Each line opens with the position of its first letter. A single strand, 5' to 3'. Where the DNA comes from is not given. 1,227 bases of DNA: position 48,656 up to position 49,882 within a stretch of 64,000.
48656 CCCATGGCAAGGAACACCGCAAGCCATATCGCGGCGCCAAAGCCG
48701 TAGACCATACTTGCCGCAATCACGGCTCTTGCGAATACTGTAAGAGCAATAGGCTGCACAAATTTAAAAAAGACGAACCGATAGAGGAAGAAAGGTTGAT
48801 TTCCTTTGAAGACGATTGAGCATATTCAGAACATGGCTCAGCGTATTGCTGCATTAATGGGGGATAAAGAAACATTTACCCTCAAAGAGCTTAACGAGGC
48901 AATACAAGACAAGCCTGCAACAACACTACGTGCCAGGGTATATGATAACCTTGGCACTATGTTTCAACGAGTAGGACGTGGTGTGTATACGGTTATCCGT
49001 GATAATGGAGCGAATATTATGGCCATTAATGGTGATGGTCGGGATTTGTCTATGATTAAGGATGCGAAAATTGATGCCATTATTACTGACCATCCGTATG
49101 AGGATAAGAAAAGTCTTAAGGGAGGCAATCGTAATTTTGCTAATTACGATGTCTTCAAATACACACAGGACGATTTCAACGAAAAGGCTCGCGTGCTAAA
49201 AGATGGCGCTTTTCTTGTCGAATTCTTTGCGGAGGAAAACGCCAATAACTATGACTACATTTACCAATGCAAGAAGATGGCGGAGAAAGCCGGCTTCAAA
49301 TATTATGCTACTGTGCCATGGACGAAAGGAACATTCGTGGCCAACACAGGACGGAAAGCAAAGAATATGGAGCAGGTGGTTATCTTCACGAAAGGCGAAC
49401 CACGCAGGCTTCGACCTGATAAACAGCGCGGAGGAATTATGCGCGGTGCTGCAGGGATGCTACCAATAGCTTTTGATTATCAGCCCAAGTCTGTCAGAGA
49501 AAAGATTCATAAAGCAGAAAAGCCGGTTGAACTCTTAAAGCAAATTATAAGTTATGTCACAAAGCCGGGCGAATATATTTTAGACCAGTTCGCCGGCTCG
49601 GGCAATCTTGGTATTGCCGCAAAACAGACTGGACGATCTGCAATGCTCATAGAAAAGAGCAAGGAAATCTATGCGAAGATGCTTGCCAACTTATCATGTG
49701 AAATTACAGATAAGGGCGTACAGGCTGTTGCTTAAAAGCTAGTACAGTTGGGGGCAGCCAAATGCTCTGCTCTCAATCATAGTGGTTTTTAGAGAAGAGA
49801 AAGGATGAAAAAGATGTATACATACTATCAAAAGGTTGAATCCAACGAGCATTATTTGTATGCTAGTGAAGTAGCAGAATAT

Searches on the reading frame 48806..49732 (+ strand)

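Call 60: search_protein_families(library=phrogs, proteins=[window:48806-49732:+], max_evalue=0.00001)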
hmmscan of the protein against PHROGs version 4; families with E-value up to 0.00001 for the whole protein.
window:48806-49732:+ (309 aa): 7 families
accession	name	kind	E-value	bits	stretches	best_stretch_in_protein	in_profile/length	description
phrog_67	-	other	2.6e-31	110.4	1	71-296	124-343/743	DNA methyltransferase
phrog_498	-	other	2.6e-21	76.8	1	84-285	218-409/633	DNA methyltransferase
phrog_3008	-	other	2.6e-17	63.9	1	227-290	142-205/244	DNA methyltransferase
phrog_6025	-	other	1.1e-11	45.7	1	70-187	11-123/192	DNA methyltransferase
phrog_18293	-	other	4.6e-11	43.7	1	227-290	38-101/119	methyltransferase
phrog_6952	-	other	4.1e-09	37.5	1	233-292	112-171/181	DNA methyltransferase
phrog_12517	-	unknown function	2.8e-06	27.7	0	69-200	158-305/316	-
